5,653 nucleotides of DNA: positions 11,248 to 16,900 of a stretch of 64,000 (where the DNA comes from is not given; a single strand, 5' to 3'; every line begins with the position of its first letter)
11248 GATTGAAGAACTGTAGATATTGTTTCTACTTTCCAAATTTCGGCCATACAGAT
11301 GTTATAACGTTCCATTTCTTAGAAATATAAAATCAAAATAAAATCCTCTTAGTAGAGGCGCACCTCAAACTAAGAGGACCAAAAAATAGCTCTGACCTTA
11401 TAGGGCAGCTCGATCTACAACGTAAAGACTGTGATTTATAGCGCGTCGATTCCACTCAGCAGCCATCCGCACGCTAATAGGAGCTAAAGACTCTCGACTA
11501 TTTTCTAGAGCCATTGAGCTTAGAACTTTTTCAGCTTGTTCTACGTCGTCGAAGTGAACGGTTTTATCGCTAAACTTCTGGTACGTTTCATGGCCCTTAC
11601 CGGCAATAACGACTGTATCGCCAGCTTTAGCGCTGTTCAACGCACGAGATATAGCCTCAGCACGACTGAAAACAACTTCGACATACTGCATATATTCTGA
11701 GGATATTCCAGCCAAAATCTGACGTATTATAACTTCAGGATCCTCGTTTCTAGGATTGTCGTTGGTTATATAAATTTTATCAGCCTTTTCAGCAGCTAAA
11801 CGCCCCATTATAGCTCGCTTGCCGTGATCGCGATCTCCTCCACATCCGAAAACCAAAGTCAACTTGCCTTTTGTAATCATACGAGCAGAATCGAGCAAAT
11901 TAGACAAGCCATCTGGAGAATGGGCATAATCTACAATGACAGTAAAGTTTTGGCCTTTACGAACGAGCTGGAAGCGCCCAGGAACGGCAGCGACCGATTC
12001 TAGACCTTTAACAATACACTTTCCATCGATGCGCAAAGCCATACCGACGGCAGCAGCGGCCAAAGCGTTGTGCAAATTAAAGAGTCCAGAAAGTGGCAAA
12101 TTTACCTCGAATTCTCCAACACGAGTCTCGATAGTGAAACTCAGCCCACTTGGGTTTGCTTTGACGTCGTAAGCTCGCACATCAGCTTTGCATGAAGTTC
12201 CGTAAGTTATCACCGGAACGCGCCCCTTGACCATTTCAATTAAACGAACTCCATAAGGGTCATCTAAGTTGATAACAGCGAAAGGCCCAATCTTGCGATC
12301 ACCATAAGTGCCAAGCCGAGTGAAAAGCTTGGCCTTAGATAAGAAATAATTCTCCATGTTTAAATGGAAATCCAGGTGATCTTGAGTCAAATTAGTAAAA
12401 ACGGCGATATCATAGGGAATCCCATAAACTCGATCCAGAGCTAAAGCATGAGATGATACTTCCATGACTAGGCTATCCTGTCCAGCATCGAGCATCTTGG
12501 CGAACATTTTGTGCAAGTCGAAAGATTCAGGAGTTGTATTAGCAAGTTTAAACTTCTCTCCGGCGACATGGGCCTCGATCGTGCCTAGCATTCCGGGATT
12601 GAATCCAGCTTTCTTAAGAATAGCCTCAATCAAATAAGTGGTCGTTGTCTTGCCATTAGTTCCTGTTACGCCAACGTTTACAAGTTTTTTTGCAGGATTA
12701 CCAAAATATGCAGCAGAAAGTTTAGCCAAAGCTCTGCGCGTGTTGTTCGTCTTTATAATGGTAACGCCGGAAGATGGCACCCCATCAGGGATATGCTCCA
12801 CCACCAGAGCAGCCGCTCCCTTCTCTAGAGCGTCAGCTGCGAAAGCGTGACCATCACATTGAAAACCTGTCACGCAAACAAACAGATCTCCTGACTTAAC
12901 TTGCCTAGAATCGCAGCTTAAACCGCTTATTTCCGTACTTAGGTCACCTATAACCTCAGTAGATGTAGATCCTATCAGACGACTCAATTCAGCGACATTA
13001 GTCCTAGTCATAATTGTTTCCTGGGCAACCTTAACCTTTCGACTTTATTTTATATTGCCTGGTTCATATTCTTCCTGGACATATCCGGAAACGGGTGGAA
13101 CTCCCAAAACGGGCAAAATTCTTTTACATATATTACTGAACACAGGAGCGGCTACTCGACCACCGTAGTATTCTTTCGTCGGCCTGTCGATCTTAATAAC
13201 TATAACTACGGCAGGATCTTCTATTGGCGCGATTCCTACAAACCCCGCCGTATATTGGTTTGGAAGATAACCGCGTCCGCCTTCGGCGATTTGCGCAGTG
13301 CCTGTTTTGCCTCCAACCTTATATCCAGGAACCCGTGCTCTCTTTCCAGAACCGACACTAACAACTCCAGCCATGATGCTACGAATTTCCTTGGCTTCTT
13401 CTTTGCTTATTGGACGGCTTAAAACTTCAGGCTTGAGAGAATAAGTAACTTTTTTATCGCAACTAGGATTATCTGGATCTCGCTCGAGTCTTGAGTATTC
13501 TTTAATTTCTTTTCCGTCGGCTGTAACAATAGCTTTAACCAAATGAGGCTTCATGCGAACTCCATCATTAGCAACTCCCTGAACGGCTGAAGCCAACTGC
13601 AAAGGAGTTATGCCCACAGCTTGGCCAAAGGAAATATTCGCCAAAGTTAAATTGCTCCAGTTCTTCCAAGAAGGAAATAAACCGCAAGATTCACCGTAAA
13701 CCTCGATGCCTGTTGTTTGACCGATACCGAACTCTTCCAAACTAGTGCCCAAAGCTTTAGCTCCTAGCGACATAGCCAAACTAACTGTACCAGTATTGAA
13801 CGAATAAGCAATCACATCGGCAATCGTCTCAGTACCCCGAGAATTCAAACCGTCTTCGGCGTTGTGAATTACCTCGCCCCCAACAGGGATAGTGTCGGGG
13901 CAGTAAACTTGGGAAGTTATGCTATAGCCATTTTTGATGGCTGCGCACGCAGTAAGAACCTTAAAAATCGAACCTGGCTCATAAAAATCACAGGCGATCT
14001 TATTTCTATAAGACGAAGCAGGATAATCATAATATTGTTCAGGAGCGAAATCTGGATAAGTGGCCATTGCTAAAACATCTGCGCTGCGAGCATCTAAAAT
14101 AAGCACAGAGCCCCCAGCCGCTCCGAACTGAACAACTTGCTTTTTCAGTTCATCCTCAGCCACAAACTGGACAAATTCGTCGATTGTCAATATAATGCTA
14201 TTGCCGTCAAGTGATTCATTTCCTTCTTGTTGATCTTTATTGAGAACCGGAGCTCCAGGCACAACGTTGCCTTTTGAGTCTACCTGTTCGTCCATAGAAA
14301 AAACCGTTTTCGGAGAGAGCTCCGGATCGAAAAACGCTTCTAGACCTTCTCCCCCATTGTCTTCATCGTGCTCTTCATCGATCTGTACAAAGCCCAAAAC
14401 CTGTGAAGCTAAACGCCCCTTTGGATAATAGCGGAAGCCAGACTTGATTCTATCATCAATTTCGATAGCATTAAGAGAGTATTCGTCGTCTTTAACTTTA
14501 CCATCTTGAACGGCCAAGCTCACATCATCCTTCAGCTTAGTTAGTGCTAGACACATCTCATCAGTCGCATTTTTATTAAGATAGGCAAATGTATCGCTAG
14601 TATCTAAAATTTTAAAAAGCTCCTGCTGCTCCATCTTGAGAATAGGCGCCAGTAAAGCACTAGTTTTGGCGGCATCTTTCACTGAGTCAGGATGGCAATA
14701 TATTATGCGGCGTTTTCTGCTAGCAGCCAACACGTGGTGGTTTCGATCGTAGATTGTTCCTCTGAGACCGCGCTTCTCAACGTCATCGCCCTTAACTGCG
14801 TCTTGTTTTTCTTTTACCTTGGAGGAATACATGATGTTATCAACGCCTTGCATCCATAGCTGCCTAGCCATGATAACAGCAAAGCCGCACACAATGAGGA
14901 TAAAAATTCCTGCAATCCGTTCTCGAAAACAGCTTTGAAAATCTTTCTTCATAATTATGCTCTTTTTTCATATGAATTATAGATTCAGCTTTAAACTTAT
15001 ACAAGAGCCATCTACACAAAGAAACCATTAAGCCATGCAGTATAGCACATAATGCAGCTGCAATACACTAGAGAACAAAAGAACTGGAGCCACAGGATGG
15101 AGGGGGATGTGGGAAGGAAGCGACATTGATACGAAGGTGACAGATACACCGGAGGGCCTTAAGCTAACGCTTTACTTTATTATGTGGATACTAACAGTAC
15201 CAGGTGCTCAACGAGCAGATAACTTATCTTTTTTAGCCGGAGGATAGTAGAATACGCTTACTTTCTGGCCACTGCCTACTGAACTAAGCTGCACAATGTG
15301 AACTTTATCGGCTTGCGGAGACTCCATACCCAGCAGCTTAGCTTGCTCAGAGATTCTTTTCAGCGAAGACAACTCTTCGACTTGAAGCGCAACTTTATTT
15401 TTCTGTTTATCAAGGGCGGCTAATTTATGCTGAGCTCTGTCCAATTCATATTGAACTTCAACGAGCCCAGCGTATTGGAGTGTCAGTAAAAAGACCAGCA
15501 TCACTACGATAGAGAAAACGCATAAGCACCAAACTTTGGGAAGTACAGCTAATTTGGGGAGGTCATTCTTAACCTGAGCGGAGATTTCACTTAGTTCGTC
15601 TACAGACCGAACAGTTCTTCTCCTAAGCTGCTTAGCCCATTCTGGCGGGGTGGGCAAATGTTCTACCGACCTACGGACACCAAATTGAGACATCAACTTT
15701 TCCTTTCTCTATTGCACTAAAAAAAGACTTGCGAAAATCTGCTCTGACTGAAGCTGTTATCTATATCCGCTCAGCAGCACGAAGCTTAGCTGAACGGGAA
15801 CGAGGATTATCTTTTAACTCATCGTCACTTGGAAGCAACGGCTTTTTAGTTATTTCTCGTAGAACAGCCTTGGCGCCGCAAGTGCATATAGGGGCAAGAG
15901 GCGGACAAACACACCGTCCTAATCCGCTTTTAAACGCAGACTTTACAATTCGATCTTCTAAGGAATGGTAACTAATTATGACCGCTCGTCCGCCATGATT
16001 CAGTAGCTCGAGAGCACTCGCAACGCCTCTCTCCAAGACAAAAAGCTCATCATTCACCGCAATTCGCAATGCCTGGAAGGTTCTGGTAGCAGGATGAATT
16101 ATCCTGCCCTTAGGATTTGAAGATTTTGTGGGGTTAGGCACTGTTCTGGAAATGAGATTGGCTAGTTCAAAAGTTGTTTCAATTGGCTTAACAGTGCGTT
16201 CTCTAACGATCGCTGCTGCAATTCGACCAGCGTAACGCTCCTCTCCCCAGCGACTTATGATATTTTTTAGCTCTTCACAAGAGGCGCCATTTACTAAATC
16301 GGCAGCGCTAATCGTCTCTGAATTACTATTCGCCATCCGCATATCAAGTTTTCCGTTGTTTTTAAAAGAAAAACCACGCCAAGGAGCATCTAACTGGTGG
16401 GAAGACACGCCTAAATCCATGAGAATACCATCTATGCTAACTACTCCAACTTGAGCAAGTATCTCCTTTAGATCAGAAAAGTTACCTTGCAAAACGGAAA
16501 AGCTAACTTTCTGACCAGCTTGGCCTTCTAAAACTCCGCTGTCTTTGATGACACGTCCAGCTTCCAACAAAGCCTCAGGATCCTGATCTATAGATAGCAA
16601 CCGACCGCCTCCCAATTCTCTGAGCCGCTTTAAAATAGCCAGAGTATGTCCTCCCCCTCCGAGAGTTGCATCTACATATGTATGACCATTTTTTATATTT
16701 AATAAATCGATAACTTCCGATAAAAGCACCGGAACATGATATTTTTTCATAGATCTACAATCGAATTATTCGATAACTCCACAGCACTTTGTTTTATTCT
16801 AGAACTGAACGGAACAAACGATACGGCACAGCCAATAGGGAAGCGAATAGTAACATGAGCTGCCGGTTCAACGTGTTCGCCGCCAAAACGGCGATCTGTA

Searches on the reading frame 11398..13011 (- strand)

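Call 9: search_protein_families(library=pfam, proteins=[window:11398-13011:-], max_evalue=0.001)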
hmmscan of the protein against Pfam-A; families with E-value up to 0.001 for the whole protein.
window:11398-13011:- (537 aa): 3 families
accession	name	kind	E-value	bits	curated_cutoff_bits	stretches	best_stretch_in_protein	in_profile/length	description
PF08245.18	Mur_ligase_M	-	1.9e-57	194.9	24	1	115-322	1-199/200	Mur ligase middle domain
PF02875.26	Mur_ligase_C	-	1.4e-33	116.8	28.4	1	345-473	1-127/127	Mur ligase, glutamate ligase domain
PF01225.30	Mur_ligase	-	6e-12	46.2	21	1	27-102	1-94/95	Mur ligase family, catalytic domain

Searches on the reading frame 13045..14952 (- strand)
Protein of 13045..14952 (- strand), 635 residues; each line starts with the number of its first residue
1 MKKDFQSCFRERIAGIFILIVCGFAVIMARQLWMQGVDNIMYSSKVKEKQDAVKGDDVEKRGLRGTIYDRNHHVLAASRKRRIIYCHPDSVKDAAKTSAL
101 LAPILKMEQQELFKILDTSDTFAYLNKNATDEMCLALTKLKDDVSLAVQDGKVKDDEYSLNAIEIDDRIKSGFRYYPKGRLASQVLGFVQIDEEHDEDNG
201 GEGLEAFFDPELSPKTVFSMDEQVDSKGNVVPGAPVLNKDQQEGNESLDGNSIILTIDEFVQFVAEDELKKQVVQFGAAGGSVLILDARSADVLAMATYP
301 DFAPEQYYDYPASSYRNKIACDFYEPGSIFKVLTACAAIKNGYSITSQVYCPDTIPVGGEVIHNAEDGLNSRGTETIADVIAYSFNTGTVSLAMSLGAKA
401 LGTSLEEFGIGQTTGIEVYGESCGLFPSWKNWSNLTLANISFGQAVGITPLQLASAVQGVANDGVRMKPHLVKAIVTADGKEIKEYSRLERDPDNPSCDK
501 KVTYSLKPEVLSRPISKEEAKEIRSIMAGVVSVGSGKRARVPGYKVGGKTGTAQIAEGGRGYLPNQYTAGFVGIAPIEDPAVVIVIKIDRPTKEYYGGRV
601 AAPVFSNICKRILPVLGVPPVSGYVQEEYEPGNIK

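Call 9: search_protein_families(library=pfam, proteins=[window:13045-14952:-], max_evalue=0.001)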
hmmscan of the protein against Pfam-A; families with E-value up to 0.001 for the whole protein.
window:13045-14952:- (635 aa): 2 families
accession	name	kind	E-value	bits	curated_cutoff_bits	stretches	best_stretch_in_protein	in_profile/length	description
PF00905.27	Transpeptidase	-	2.4e-65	221.2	22.1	1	281-609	1-298/299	Penicillin binding protein transpeptidase domain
PF03717.20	PBP_dimer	-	9.5e-13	49.4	24.4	1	62-231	4-176/180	Penicillin-binding Protein dimerisation domain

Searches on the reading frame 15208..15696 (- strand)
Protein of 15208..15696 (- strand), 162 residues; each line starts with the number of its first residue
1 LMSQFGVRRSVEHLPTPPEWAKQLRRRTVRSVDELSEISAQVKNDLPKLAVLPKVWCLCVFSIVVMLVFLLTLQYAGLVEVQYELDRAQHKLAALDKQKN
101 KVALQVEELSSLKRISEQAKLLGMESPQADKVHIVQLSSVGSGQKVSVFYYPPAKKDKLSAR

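Call 9: search_protein_families(library=pfam, proteins=[window:15208-15696:-], max_evalue=0.001)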
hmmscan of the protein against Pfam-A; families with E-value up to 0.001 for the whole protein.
window:15208-15696:- (162 aa): 1 family
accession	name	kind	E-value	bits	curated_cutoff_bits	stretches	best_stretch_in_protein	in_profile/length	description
PF04977.20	DivIC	-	5.3e-07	29.8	28.9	1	61-127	2-70/80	Septum formation initiator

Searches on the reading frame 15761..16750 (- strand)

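Call 9: search_protein_families(library=pfam, proteins=[window:15761-16750:-], max_evalue=0.001)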
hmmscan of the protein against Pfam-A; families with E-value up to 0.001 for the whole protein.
window:15761-16750:- (329 aa): 1 family
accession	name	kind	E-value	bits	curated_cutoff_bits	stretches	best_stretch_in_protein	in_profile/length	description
PF01795.25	Methyltransf_5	-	2.4e-105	352.9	27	1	4-329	3-309/309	MraW methylase family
